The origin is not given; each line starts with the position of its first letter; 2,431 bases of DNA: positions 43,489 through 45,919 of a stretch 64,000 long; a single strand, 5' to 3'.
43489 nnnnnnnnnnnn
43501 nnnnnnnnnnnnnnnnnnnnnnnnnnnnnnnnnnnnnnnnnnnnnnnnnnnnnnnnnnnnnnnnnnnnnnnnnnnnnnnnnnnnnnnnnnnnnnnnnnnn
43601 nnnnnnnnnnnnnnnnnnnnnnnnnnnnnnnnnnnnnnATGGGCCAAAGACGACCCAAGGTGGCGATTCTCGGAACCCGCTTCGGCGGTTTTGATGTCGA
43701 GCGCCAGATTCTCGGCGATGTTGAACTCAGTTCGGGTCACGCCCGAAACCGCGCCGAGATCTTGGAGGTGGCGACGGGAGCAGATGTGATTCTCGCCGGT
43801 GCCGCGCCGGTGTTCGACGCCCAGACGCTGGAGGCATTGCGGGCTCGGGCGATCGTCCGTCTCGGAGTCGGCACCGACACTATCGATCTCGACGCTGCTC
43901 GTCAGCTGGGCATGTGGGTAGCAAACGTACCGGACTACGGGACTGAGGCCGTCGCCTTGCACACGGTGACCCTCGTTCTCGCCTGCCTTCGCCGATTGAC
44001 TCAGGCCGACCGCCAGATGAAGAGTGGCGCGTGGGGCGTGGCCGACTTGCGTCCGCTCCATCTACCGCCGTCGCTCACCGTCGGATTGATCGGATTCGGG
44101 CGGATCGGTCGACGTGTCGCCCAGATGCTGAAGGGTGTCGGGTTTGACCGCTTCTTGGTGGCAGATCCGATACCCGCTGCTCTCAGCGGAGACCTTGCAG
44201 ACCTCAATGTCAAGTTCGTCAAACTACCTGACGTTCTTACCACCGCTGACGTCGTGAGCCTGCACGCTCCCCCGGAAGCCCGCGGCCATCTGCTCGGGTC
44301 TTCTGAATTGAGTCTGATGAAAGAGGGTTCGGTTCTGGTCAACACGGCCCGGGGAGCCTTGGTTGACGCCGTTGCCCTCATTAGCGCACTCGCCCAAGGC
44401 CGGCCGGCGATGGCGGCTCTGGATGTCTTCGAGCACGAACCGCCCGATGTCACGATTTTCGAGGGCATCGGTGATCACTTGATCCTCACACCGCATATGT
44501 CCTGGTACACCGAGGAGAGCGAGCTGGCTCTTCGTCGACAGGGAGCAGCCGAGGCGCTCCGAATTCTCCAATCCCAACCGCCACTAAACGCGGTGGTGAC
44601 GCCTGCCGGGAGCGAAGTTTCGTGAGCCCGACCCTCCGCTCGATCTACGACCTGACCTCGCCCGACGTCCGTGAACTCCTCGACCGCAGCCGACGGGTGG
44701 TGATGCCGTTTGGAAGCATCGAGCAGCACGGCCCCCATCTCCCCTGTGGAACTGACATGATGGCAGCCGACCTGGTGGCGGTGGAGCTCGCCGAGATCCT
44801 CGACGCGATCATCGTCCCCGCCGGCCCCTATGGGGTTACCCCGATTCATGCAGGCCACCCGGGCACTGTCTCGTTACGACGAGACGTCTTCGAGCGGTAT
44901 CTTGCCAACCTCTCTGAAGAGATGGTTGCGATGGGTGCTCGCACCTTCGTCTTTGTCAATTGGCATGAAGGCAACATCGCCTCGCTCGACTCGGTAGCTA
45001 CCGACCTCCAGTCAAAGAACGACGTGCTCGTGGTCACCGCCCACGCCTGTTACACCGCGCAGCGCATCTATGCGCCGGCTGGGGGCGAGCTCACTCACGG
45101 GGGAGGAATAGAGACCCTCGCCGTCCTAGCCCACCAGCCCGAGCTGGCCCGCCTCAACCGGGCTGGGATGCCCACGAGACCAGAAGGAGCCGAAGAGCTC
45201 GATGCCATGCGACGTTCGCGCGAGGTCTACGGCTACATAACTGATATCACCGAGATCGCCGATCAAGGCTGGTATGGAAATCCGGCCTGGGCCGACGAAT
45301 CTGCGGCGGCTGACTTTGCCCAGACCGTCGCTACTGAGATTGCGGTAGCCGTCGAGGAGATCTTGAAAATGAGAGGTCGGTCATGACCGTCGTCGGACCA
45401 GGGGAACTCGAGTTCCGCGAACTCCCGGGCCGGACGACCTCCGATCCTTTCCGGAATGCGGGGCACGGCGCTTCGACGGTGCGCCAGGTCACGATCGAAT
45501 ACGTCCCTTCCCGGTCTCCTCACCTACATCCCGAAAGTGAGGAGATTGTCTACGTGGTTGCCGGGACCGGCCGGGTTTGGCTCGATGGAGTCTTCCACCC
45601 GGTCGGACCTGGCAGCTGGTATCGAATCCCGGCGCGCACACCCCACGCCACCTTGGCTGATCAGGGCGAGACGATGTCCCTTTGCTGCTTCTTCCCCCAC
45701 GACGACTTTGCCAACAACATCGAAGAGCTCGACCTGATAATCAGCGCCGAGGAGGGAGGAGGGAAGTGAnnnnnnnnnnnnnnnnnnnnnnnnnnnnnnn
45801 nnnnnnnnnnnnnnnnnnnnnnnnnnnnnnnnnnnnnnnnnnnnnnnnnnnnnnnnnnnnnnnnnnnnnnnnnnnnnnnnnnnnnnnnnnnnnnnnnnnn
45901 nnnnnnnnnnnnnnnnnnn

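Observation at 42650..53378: Ten-gene, tightly coupled hydrolase/oxidoreductase unit with no recognisable pathway assignment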

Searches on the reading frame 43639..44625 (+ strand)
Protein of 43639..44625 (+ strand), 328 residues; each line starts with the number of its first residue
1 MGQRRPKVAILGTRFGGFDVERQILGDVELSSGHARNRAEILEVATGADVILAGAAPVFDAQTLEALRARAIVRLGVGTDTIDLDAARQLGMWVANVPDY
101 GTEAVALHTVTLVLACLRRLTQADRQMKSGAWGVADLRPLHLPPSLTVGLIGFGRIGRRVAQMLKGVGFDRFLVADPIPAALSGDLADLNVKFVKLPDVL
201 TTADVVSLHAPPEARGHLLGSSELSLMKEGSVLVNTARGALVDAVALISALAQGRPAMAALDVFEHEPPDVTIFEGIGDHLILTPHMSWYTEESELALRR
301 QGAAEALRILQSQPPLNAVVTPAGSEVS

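Call 5: search_protein_families(library=pfam, proteins=[window:43639-44625:+])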
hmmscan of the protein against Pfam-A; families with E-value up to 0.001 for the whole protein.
window:43639-44625:+ (328 aa): 2 families
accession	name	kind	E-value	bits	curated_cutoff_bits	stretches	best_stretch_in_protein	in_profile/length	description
PF02826.25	2-Hacid_dh_C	-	3.4e-43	147.5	25.1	1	111-288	2-178/178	D-isomer specific 2-hydroxyacid dehydrogenase, NAD binding domain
PF00389.36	2-Hacid_dh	-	8.7e-20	71.2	24.6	1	22-319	12-133/134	D-isomer specific 2-hydroxyacid dehydrogenase, catalytic domain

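Call 6: search_protein_families(library=ncbifam, proteins=[window:43639-44625:+])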
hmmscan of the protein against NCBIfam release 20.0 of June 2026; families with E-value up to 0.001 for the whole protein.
window:43639-44625:+ (328 aa): 22 families
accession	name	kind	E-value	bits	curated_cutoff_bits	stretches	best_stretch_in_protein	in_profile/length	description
TIGR01327.1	PGDH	equivalog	1.7e-50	172.3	454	1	28-323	21-314/525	phosphoglycerate dehydrogenase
NF009714.1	PRK13243.1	equivalog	3.4e-44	151.5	455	1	35-310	33-313/332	glyoxylate reductase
NF005069.0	PRK06487.1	equivalog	4.9e-44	150.7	448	1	35-313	36-314/320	2-hydroxyacid dehydrogenase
NF006263.0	PRK08410.1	equivalog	2e-37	129.3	389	1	35-298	30-295/311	D-2-hydroxyacid dehydrogenase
NF005387.0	PRK06932.1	equivalog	1.4e-34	119.5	492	1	38-294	35-294/314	2-hydroxyacid dehydrogenase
NF000492.1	vanH_gen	exception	5.1e-34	117.8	540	1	48-267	43-255/312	D-lactate dehydrogenase VanH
NF008759.0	PRK11790.1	equivalog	9.5e-34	116.8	404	1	62-313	69-320/410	phosphoglycerate dehydrogenase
NF006374.0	PRK08605.1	subfamily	8.7e-32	110.5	356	1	55-295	54-307/332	D-lactate dehydrogenase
NF005750.0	PRK07574.1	equivalog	1.5e-30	106.5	329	1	66-295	112-342/386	NAD-dependent formate dehydrogenase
NF001309.0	PRK00257.1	equivalog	6.9e-30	104.3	434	1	27-297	21-265/379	4-phosphoerythronate dehydrogenase PdxB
NF011938.0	PRK15409.1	equivalog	7.8e-29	100.7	492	1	34-293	35-292/324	glyoxylate/hydroxypyruvate reductase GhrB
NF000004.1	vanH-D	exception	2.8e-28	99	550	1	71-268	75-262/323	D-lactate dehydrogenase VanH-D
NF000151.1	vanH-Ac1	exception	4.4e-26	92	750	1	41-267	72-291/351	D-lactate dehydrogenase VanH-Ac1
NF009127.0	PRK12480.1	equivalog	7.1e-26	91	579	1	64-272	65-269/330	D-lactate dehydrogenase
NF000128.1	vanH-Sc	exception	1.6e-25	90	650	1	37-267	52-275/337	D-lactate dehydrogenase VanH-Sc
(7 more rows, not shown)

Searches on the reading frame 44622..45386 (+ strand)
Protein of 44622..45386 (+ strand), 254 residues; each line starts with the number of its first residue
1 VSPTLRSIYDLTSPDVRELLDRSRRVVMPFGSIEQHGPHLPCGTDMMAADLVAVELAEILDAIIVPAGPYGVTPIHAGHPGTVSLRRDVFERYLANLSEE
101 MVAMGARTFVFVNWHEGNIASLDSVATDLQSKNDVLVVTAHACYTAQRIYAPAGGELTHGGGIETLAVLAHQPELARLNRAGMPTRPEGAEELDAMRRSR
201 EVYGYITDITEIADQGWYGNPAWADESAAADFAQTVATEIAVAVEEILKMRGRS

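Call 5: search_protein_families(library=pfam, proteins=[window:44622-45386:+])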
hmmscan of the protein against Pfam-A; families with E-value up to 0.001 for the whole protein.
window:44622-45386:+ (254 aa): 1 family
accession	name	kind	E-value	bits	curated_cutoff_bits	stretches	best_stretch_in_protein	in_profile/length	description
PF02633.19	Creatininase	-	5.6e-50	170.4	31.3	1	10-242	2-236/238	Creatinine amidohydrolase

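Call 6: search_protein_families(library=ncbifam, proteins=[window:44622-45386:+])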
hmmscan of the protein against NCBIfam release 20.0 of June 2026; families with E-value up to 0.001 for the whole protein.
window:44622-45386:+ (254 aa): 4 families
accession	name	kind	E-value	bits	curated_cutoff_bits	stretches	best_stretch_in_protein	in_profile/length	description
TIGR03964.1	mycofact_creat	equivalog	9.8e-27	94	172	1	17-246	7-219/228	mycofactocin biosynthesis peptidyl-dipeptidase MftE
TIGR04448.1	creatininase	equivalog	1.4e-22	80.6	235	1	10-181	1-189/246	creatininase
NF041098.2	diketo_inos_hlase_IolN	equivalog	5.1e-12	45.5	245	1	10-131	11-136/307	3-dehydro-scyllo-inosose hydrolase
NF033501.0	ArfB_arch_rifla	equivalog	5.3e-05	23.1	180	1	30-145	22-135/219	2-amino-5-formylamino-6-ribosylaminopyrimidin-4(3H)-one 5'-monophosphate deformylase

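Call 12: search_solved_structures(query=window:44622-45386:+, max_evalue=0.001)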
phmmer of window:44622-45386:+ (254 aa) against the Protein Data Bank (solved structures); distinct sequences matched with E-value up to 0.001: 8.
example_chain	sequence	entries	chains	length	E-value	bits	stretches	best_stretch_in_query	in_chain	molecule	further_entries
3no4_A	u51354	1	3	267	2.3e-15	59.9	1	13-131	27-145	creatinine amidohydrolase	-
3a6h_A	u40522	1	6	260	2.4e-10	43.5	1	26-181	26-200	Creatinine amidohydrolase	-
3a6g_A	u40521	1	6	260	6.5e-10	42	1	26-181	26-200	Creatinine amidohydrolase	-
1j2t_A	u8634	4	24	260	7.3e-10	41.9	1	26-181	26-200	creatinine amidohydrolase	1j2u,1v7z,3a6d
3a6j_A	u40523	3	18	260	8.4e-10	41.7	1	26-181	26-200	Creatinine amidohydrolase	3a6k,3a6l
3a6e_A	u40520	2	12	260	9.7e-10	41.5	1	26-181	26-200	Creatinine amidohydrolase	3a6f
1q3k_A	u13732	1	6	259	1.3e-09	41.1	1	26-181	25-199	creatininase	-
3lub_A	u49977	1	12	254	1.1e-06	31.4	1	25-184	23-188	Putative creatinine amidohydrolase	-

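Call 35: find_homologous_proteins(query=window:44622-45386:+, max_evalue=1e-15)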
Query window:44622-45386:+ (254 aa): 1461 proteins with E <= 1e-15 among 5263 candidates; the best 120 are listed.
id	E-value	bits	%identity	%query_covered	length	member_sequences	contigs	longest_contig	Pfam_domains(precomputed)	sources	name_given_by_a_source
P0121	1.7e-164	563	100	100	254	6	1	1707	PF02633.20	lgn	-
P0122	1.1e-144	498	87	100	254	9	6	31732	PF02633.20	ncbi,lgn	ncbi:MAG TPA: creatininase family protein [Acidimicrobiia bacterium]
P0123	9.6e-142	489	84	100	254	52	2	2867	PF02633.20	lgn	-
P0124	2.2e-141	487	85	100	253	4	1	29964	PF02633.20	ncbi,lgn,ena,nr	ncbi:MAG TPA: creatininase family protein [Acidimicrobiia bacterium]|nr:creatininase family protein 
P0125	1.1e-138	479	84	100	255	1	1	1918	PF02633.20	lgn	-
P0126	1.2e-138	478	84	100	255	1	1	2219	PF02633.20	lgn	-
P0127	2.2e-138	478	85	97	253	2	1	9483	PF02633.20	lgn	-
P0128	3.9e-138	477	83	99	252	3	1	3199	PF02633.20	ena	-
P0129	7.3e-138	476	83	100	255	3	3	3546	PF02633.20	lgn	-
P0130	3.8e-137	473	84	98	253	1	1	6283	PF02633.20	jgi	jgi:creatinine amidohydrolase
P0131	1.3e-136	472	83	98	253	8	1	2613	PF02633.20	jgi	jgi:creatinine amidohydrolase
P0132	1.8e-135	468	84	97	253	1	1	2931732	PF02633.20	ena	-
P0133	2.4e-135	468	84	97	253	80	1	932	PF02633.20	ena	-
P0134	3.5e-135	467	83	99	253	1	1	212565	PF02633.20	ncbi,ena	-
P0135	6.6e-135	466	84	98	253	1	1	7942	PF02633.20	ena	-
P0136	2.9e-134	464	82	98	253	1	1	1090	PF02633.20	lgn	-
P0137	3.9e-134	464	82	98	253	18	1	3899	PF02633.20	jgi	jgi:creatinine amidohydrolase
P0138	5.2e-134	463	82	100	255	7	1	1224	PF02633.20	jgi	-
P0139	9.3e-134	462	84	98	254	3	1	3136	PF02633.20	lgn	-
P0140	9.7e-134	462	82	98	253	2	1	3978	PF02633.20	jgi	jgi:creatinine amidohydrolase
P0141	1.1e-133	462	83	98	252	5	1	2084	PF02633.20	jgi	jgi:creatinine amidohydrolase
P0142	1.8e-133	461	84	96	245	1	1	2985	PF02633.20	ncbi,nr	ncbi:MAG: creatininase family protein, partial [Actinobacteria bacterium]|nr:creatininase family pro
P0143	2.0e-133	461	82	98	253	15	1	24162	PF02633.20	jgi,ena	-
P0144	2.5e-133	461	81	99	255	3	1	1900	PF02633.20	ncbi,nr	ncbi:MAG TPA: creatininase family protein [Acidimicrobiia bacterium]|nr:creatininase family protein 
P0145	2.7e-133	461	82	98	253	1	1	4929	PF02633.20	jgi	jgi:creatinine amidohydrolase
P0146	3.8e-133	460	82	98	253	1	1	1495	PF02633.20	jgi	jgi:creatinine amidohydrolase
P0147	4.3e-133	460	82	98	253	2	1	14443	PF02633.20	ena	-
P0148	5.3e-133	460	82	98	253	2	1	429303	PF02633.20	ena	-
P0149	5.7e-133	460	82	98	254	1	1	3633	PF02633.20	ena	-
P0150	2.0e-132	458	83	97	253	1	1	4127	PF02633.20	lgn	-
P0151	3.5e-132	457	82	100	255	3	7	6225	PF02633.20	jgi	jgi:creatinine amidohydrolase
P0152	5.1e-132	457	81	98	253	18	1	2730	PF02633.20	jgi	jgi:creatinine amidohydrolase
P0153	5.2e-132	457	83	98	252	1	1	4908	PF02633.20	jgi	jgi:creatinine amidohydrolase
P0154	9.9e-132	456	81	99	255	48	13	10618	PF02633.20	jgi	jgi:creatinine amidohydrolase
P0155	3.3e-131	454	79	98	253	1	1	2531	PF02633.20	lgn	-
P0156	7.4e-131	453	82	97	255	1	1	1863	PF02633.20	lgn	-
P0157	7.1e-130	450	79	100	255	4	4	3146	PF02633.20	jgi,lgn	jgi:creatinine amidohydrolase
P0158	1.2e-129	449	81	98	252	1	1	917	PF02633.20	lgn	-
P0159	1.3e-129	449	80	100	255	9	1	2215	PF02633.20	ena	-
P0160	3.6e-128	444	78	99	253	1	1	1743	PF02633.20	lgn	-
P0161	4.8e-128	444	80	98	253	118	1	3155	PF02633.20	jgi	jgi:creatinine amidohydrolase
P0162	5.6e-128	443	79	98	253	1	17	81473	PF02633.20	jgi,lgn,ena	jgi:creatinine amidohydrolase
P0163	8.5e-128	443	77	99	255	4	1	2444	PF02633.20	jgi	jgi:creatinine amidohydrolase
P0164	1.2e-127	442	79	97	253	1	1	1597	PF02633.20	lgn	-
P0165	1.3e-127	442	78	98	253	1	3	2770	PF02633.20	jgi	jgi:creatinine amidohydrolase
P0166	1.3e-127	442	79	97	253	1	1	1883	PF02633.20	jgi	jgi:creatinine amidohydrolase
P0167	1.5e-127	442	79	98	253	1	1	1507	PF02633.20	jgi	jgi:creatinine amidohydrolase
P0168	2.1e-127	442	79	99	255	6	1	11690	PF02633.20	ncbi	-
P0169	2.3e-127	441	79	98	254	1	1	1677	PF02633.20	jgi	jgi:creatinine amidohydrolase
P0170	4.0e-127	441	79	97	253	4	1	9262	PF02633.20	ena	-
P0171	7.1e-127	440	79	97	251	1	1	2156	PF02633.20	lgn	-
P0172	7.7e-127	440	77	99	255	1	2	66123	PF02633.20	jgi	jgi:creatinine amidohydrolase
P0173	1.7e-126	439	78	100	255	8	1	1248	PF02633.20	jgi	jgi:creatinine amidohydrolase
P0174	1.8e-126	439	79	98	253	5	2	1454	PF02633.20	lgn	-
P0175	3.2e-126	438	78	97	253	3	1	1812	PF02633.20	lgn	-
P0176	3.4e-126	438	78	99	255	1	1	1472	PF02633.20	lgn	-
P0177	3.9e-126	437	78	98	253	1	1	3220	PF02633.20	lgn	-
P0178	4.0e-126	437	79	97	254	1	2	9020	PF02633.20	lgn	-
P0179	4.2e-126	437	79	98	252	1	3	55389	PF02633.20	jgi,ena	-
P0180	5.6e-126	437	76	99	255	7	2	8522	PF02633.20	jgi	jgi:creatinine amidohydrolase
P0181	7.5e-126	437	80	97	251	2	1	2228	PF02633.20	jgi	jgi:creatinine amidohydrolase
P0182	8.2e-126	436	78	98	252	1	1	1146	PF02633.20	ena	-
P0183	8.3e-126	436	78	98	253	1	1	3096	PF02633.20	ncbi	ncbi:MAG: creatininase family protein [Acidimicrobiia bacterium]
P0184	1.4e-125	436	78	98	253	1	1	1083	PF02633.20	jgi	jgi:creatinine amidohydrolase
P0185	1.5e-125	436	78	98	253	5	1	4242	PF02633.20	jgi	jgi:creatinine amidohydrolase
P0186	2.2e-125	435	78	96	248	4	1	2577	PF02633.20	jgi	jgi:creatinine amidohydrolase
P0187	2.7e-125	435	77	98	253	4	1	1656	PF02633.20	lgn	-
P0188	2.9e-125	435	78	99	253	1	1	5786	PF02633.20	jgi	jgi:creatinine amidohydrolase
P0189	3.3e-125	434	77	98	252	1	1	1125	PF02633.20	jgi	jgi:creatinine amidohydrolase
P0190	3.7e-125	434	78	98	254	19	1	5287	PF02633.20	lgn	-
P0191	3.9e-125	434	78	98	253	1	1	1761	PF02633.20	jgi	jgi:creatinine amidohydrolase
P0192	4.5e-125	434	78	100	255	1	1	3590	PF02633.20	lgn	-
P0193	5.4e-125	434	78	98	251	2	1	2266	PF02633.20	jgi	jgi:creatinine amidohydrolase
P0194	8.7e-125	433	76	99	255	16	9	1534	PF02633.20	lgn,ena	-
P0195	2.4e-124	432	77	98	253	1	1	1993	PF02633.20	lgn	-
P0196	3.5e-124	431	77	99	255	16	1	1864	PF02633.20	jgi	jgi:creatinine amidohydrolase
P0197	3.8e-124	431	77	98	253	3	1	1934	PF02633.20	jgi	jgi:creatinine amidohydrolase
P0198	5.0e-124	431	77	98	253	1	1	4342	PF02633.20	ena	-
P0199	8.3e-124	430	76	98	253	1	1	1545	PF02633.20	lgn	-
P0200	1.4e-123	429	76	97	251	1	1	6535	PF02633.20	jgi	jgi:creatinine amidohydrolase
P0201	2.0e-123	429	77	97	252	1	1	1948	PF02633.20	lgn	-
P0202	2.1e-123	428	76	98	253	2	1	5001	PF02633.20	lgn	-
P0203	3.8e-123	428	77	97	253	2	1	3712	PF02633.20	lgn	-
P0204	4.0e-123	428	75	99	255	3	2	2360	PF02633.20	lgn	-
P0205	4.3e-123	427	75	98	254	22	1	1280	PF02633.20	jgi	jgi:creatinine amidohydrolase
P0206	4.8e-123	427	75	98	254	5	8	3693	PF02633.20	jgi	jgi:creatinine amidohydrolase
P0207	5.3e-123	427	77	98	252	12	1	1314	PF02633.20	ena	-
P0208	6.5e-123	427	76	98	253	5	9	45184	PF02633.20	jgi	jgi:creatinine amidohydrolase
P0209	8.3e-123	427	77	98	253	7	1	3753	PF02633.20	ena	-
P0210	1.2e-122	426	76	97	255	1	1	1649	PF02633.20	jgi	jgi:creatinine amidohydrolase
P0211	2.1e-122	425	76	97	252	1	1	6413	PF02633.20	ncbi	ncbi:MAG: creatininase family protein [Actinomycetota bacterium]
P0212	2.2e-122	425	75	98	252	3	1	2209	PF02633.20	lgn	-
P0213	2.9e-122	425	76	98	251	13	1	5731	PF02633.20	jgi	jgi:creatinine amidohydrolase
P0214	3.0e-122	425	77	97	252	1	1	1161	PF02633.20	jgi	jgi:creatinine amidohydrolase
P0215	3.2e-122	425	77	97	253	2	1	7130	PF02633.20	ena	-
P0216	3.8e-122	424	77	97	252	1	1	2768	PF02633.20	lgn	-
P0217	3.8e-122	424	76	98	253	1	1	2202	PF02633.20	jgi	jgi:creatinine amidohydrolase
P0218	3.9e-122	424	76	98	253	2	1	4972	PF02633.20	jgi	jgi:creatinine amidohydrolase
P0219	5.5e-122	424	75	98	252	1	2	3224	PF02633.20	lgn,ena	-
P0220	1.1e-121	423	75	98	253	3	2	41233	PF02633.20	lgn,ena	-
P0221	1.8e-121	422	75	98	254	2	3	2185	PF02633.20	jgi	jgi:creatinine amidohydrolase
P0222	2.2e-121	422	76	97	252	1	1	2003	PF02633.20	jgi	jgi:creatinine amidohydrolase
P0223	2.2e-121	422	77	97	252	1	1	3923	PF02633.20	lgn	-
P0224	2.4e-121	422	76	97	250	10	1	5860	PF02633.20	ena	-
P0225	2.5e-121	422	76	97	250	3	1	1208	PF02633.20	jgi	jgi:creatinine amidohydrolase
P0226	2.5e-121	422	77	97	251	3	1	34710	PF02633.20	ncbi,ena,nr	ncbi:MAG TPA: creatininase family protein [Acidimicrobiia bacterium]|nr:creatininase family protein 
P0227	2.7e-121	422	76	97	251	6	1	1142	PF02633.20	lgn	-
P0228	2.9e-121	421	75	99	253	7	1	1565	PF02633.20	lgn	-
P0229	3.0e-121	421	75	98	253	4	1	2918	PF02633.20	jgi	jgi:creatinine amidohydrolase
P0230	3.4e-121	421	75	98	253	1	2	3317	PF02633.20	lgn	-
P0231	5.9e-121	420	83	89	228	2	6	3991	PF02633.20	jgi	jgi:creatinine amidohydrolase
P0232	6.0e-121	420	75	97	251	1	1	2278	PF02633.20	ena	-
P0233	1.4e-120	419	73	98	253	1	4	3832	PF02633.20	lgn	-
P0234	2.0e-120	419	75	99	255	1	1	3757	PF02633.20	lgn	-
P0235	2.8e-120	418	76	98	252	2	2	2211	PF02633.20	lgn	-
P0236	1.8e-119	416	76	97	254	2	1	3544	PF02633.20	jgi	jgi:creatinine amidohydrolase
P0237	2.7e-119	415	74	98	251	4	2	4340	PF02633.20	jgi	jgi:creatinine amidohydrolase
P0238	4.3e-119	414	76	97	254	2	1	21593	PF02633.20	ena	-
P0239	5.9e-119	414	75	98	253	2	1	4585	PF02633.20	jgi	jgi:creatinine amidohydrolase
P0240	2.4e-118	412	74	98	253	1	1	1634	PF02633.20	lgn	-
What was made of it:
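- Tried and rejected: Homologue search with g3: returned only close relatives (73% identity or more), so it gave no distant contexts for the g2-g5 module (call 35).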

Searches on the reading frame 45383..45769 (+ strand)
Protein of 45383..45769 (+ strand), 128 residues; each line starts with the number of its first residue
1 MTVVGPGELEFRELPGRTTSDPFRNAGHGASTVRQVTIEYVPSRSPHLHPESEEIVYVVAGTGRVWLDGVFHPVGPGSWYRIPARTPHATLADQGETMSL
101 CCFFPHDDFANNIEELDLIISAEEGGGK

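Call 5: search_protein_families(library=pfam, proteins=[window:45383-45769:+])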
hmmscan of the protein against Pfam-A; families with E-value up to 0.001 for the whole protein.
window:45383-45769:+ (128 aa): 4 families
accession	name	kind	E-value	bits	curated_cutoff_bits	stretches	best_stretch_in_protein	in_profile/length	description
PF07883.17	Cupin_2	-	2.4e-13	50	27.2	1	43-102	10-68/70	Cupin domain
PF02311.25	AraC_binding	-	5.4e-06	26.6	21.1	1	43-104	15-75/135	AraC-like ligand binding domain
PF00190.28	Cupin_1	-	2.2e-05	24.5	22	1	44-111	46-121/151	Cupin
PF12973.13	Cupin_7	-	0.00081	19.6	27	1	3-98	5-97/105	ChrR Cupin-like domain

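Call 6: search_protein_families(library=ncbifam, proteins=[window:45383-45769:+])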
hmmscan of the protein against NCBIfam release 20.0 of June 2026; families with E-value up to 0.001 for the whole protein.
window:45383-45769:+ (128 aa): 0 families

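Call 29: search_solved_structures(query=window:45383-45769:+, max_evalue=0.01)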
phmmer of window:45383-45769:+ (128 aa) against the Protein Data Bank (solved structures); distinct sequences matched with E-value up to 0.01: 7.
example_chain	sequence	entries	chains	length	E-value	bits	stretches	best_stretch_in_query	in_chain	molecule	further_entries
1y3t_A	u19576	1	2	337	6.7e-07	32.3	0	46-98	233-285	Hypothetical protein yxaG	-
2h0v_A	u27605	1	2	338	6.8e-07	32.3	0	46-98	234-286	Quercetin 2,3-dioxygenase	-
8hfb_A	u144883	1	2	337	3.3e-06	30.1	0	46-97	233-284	Quercetin 2,3-dioxygenase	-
3l2h_A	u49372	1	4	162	3.2e-05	26.9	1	43-102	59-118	Putative sugar phosphate isomerase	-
5fq0_B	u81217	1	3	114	4e-05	26.6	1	44-108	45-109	KDGF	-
5fq0_A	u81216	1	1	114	4.1e-05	26.6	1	44-108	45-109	KDGF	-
3ht1_A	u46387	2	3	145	0.0039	20.1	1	35-103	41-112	RemF protein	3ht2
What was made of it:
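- The cupin hits RemF weakly (call 29).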
